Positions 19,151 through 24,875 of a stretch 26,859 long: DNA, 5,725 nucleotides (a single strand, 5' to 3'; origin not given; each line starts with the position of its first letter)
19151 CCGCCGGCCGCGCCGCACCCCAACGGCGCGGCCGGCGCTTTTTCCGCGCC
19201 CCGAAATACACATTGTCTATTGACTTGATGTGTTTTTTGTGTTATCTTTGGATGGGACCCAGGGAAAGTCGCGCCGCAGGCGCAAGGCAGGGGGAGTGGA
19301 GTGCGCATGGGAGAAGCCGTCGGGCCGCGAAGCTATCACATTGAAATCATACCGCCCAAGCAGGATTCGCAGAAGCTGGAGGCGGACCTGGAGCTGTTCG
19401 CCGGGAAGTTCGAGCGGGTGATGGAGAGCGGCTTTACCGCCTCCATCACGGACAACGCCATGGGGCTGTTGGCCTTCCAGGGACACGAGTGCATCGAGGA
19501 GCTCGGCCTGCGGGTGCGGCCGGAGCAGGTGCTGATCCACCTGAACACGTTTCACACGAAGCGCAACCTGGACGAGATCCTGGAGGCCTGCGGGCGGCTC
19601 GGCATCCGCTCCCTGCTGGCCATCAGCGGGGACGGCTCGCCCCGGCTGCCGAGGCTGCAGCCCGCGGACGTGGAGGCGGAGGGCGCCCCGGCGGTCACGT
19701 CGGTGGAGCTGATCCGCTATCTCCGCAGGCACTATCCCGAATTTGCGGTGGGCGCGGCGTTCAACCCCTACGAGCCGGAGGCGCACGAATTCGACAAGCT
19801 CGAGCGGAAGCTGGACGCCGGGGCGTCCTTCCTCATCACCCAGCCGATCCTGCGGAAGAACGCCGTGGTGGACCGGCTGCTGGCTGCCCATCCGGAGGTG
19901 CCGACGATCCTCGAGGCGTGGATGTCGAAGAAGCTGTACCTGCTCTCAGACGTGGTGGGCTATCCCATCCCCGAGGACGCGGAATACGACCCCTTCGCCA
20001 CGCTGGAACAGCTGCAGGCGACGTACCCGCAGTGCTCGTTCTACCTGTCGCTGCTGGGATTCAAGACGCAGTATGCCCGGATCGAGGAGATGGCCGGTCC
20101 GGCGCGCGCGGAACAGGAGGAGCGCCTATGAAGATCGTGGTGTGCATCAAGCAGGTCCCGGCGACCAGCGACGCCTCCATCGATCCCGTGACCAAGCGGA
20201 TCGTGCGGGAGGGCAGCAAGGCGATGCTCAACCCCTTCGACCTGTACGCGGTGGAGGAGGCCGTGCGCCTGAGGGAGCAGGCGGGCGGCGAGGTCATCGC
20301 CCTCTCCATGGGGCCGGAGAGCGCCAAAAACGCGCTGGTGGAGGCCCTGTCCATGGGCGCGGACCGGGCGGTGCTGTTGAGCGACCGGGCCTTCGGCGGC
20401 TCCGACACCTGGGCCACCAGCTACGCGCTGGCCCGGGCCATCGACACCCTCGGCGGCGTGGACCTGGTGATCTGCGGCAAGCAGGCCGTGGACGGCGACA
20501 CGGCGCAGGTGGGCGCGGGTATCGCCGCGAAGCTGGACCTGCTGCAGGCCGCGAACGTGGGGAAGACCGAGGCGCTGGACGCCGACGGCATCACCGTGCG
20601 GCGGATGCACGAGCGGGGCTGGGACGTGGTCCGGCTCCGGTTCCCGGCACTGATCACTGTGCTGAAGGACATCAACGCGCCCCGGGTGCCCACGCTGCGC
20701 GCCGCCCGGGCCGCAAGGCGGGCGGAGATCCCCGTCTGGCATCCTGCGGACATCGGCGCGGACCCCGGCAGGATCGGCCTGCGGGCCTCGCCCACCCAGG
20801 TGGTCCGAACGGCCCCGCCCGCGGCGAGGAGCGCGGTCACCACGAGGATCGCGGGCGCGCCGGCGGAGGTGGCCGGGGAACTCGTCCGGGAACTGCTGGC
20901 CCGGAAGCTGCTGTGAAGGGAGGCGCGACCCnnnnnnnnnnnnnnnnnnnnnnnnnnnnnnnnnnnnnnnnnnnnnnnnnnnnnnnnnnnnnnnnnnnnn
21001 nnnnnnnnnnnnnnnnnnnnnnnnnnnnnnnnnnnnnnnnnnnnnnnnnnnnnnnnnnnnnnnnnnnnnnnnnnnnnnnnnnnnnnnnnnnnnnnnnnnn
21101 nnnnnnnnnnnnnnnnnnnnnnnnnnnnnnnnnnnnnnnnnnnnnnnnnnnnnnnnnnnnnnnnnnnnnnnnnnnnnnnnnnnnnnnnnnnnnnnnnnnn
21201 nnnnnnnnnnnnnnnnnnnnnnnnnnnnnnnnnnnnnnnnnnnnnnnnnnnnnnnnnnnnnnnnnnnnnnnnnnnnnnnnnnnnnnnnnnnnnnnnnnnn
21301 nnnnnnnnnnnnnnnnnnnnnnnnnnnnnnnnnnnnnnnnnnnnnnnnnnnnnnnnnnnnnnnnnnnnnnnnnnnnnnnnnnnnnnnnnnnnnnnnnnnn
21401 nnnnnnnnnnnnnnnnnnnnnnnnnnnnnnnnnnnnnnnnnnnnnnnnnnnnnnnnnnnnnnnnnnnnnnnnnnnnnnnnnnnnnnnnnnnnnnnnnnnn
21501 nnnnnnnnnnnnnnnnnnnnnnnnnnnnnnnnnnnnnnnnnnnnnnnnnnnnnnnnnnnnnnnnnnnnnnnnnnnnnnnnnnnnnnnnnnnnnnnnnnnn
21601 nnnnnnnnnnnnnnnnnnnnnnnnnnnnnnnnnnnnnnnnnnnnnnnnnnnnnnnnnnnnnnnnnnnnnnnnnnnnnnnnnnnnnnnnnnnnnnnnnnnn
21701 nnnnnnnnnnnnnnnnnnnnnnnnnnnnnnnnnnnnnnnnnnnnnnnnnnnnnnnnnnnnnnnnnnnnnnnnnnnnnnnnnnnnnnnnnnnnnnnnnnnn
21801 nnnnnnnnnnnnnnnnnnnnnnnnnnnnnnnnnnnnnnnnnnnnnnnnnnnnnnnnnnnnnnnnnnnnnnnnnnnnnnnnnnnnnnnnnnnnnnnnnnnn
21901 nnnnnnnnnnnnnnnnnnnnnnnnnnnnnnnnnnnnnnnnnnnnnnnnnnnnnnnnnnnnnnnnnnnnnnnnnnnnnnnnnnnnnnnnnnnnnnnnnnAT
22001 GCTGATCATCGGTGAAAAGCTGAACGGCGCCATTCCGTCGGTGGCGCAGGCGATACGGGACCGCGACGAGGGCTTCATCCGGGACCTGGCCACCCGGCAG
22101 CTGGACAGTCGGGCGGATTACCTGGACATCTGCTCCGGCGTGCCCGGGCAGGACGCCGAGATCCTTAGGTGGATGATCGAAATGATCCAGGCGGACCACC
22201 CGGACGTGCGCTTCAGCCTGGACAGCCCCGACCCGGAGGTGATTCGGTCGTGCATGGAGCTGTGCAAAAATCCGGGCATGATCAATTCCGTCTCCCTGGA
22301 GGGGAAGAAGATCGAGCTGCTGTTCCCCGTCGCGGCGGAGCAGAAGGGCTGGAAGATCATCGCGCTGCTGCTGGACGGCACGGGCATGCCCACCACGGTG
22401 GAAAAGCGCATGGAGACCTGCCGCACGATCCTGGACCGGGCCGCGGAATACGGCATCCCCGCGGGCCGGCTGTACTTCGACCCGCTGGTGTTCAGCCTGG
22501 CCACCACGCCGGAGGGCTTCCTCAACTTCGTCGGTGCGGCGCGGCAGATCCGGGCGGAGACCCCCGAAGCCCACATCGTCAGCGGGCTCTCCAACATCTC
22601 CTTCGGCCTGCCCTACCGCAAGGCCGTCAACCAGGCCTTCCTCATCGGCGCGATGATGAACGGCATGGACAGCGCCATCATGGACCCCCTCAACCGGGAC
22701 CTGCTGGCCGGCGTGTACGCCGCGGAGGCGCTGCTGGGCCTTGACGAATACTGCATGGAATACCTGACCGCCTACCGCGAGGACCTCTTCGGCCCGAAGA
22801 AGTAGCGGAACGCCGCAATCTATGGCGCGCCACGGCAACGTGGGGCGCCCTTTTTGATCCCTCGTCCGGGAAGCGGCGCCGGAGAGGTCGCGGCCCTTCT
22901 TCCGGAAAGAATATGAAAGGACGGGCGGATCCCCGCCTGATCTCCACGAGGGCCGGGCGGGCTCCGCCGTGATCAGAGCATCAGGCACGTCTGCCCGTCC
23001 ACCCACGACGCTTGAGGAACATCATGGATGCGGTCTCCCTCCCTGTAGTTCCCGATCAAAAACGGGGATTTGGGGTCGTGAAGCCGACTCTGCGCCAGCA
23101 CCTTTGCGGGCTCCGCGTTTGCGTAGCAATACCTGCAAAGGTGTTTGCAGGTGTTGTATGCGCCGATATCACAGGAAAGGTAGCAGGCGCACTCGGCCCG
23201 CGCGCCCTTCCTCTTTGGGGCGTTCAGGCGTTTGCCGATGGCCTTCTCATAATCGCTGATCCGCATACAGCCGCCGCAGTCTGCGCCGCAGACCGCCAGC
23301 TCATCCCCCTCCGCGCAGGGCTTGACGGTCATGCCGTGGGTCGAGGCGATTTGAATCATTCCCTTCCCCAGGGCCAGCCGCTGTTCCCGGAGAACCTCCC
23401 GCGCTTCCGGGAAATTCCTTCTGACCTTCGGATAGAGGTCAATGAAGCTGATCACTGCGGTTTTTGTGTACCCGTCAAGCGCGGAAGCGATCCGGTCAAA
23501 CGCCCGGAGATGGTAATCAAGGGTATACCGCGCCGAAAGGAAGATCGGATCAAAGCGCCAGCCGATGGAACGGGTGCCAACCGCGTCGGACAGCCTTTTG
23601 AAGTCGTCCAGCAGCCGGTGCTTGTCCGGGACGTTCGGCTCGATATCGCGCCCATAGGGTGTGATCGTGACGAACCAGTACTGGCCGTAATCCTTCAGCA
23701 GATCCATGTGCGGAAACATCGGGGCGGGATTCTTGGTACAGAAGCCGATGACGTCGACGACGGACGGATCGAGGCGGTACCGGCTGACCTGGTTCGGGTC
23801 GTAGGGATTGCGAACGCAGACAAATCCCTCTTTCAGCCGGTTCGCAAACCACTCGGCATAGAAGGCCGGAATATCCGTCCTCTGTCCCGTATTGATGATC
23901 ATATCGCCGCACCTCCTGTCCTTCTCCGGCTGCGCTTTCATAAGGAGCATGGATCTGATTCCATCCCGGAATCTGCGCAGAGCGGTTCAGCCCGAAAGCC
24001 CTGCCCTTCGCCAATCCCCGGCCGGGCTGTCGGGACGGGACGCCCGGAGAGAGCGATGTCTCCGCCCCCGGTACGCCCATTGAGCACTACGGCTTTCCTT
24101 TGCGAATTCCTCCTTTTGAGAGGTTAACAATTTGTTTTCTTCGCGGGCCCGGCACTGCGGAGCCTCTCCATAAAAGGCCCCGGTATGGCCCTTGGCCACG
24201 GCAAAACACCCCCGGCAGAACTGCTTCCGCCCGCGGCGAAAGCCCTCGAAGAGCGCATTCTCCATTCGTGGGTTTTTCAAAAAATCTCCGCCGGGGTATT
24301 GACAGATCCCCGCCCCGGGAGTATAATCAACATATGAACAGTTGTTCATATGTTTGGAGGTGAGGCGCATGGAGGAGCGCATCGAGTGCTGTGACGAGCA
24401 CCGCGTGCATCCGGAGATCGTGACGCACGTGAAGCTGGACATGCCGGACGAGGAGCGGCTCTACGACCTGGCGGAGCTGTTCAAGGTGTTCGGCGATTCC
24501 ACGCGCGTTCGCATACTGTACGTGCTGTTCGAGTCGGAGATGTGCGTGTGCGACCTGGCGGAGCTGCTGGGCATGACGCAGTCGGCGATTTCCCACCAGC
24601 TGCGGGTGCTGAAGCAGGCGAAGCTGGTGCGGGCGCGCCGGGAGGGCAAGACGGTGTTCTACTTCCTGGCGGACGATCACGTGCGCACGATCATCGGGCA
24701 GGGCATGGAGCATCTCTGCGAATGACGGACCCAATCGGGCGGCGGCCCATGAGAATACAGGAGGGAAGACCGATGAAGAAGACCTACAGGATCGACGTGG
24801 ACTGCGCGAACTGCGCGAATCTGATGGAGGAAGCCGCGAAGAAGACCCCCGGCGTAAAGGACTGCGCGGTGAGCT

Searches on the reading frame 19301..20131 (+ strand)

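Call 9: search_protein_families(library=pfam, proteins=[window:19301-20131:+], max_evalue=0.01)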
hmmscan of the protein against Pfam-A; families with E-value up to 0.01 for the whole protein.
window:19301-20131:+ (276 aa): 1 family
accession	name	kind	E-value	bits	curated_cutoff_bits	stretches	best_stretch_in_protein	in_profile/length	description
PF02219.23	MTHFR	-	5.5e-14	52.6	24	1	11-184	12-182/287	Methylenetetrahydrofolate reductase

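Call 10: search_protein_families(library=ncbifam, proteins=[window:19301-20131:+], max_evalue=0.01)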
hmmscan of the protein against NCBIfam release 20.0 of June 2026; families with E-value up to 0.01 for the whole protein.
window:19301-20131:+ (276 aa): 4 families
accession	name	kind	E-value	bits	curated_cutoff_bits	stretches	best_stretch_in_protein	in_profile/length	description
TIGR00676.1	fadh2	equivalog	1.1e-10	41.3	293.7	1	14-181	3-166/275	methylenetetrahydrofolate reductase [NAD(P)H]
TIGR00677.1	fadh2_euk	equivalog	7e-09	35.4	310.05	1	77-182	62-169/281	methylenetetrahydrofolate reductase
NF006396.0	PRK08645.1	equivalog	8.9e-08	30.7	453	1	100-191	407-507/611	bifunctional homocysteine S-methyltransferase/methylenetetrahydrofolate reductase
NF006950.0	PRK09432.1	equivalog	0.0066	15.7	382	1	80-182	88-184/296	methylenetetrahydrofolate reductase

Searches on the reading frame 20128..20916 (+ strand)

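Call 9: search_protein_families(library=pfam, proteins=[window:20128-20916:+], max_evalue=0.01)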
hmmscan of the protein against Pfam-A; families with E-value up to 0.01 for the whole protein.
window:20128-20916:+ (262 aa): 1 family
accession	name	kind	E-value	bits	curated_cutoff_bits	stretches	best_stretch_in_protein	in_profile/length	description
PF01012.27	ETF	-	1.6e-43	149.1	26.7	1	25-208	4-180/181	Electron transfer flavoprotein domain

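Call 10: search_protein_families(library=ncbifam, proteins=[window:20128-20916:+], max_evalue=0.01)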
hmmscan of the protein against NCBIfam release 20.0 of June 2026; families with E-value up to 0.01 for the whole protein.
window:20128-20916:+ (262 aa): 5 families
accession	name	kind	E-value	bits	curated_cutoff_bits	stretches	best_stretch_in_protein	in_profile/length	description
NF040731.1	flavo_sub_EftB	exception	1.5e-75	253.9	445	1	2-259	1-257/260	electron transfer flavoprotein subunit beta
NF042971.1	AcrlCoAredClosAcrB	equivalog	8.5e-58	195.5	475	1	1-261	1-265/266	acryloyl-CoA reductase electron transfer subunit gamma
NF008998.0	PRK12342.1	equivalog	2.5e-31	109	338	1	1-213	1-211/254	electron transfer flavoprotein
NF002888.0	PRK03359.1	subfamily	6e-31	107.8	219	1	1-212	1-214/256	putative electron transfer flavoprotein FixA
TIGR04503.1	mft_etfB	hypoth_equivalog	1.1e-23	84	200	1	3-225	1-234/290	mycofactocin-associated electron transfer flavoprotein beta subunit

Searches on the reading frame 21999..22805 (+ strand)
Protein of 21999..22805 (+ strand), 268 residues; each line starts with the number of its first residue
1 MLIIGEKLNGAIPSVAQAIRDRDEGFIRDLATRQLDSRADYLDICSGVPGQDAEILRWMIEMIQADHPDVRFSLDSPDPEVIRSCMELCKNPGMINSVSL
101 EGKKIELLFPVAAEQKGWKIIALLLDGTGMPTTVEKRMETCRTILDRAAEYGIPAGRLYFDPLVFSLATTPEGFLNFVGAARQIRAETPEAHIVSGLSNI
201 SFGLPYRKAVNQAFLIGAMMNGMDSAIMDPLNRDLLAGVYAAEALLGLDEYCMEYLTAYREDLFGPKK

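Call 9: search_protein_families(library=pfam, proteins=[window:21999-22805:+], max_evalue=0.01)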
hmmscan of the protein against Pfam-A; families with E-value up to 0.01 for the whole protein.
window:21999-22805:+ (268 aa): 2 families
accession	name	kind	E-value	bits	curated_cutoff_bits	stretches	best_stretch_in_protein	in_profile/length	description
PF00809.28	Pterin_bind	-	6.7e-17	62.4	25.5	1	29-228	25-243/244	Pterin binding enzyme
PF23195.1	UBQLN1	-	0.0044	17.1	27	0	78-96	47-65/70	Ubiquilin-1-like domain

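Call 10: search_protein_families(library=ncbifam, proteins=[window:21999-22805:+], max_evalue=0.01)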
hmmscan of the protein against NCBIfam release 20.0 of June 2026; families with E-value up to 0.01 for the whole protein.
window:21999-22805:+ (268 aa): 4 families
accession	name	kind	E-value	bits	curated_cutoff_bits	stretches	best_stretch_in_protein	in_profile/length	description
NF005719.0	PRK07535.1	domain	1.1e-86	290.4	259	1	1-266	1-265/268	methyltetrahydrofolate:corrinoid/iron-sulfur protein methyltransferase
NF040758.1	CODH_ACS_meth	exception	4.8e-34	117.9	370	1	2-256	5-259/261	carbon monoxide dehydrogenase/acetyl-CoA synthase methytransferase subunit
TIGR02082.1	metH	equivalog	8.1e-30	103.2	1010.85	1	2-232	344-588/1182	methionine synthase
NF007024.0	PRK09490.1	equivalog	1.6e-17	62.6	1497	1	29-229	389-602/1234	methionine synthase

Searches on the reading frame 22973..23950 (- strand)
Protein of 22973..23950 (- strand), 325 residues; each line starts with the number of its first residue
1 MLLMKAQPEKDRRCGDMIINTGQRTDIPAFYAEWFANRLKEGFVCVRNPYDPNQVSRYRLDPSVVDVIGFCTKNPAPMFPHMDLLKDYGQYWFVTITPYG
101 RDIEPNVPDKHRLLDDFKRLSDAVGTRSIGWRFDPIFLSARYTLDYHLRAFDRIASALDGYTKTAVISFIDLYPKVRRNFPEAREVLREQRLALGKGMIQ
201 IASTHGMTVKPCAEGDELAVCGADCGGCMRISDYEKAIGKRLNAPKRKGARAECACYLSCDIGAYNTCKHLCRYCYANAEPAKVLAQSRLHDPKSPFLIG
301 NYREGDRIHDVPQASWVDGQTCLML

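Call 13: search_protein_families(library=pfam, proteins=[window:22973-23950:-], max_evalue=0.001)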
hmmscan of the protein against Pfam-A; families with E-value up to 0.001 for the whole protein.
window:22973-23950:- (325 aa): 1 family
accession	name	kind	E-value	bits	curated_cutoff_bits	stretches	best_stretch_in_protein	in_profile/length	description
PF08902.16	DUF1848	-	1.2e-98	330.6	30.5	1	18-277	1-262/262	Domain of unknown function (DUF1848)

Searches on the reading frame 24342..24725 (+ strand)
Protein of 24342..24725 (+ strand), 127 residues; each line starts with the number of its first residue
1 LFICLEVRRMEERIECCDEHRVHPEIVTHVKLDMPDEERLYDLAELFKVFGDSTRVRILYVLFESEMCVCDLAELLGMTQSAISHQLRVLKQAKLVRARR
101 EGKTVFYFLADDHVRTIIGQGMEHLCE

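Call 13: search_protein_families(library=pfam, proteins=[window:24342-24725:+], max_evalue=0.001)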
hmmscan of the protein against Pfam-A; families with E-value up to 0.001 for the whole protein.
window:24342-24725:+ (127 aa): 5 families
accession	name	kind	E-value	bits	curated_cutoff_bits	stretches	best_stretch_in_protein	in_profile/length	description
PF01022.26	HTH_5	-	3.5e-19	68.9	22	1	52-97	1-46/47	Bacterial regulatory protein, arsR family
PF12840.13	HTH_20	-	9.8e-06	25.9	27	1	51-97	2-49/51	Helix-turn-helix domain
PF12802.13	MarR_2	-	0.00015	22.2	27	1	69-101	23-55/61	MarR family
PF13545.12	HTH_Crp_2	-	0.00021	21.6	27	1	70-100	26-56/70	Crp-like helix-turn-helix domain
PF02002.24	TFIIE_alpha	-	0.00084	19.6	22.9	0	47-124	8-91/105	TFIIE alpha subunit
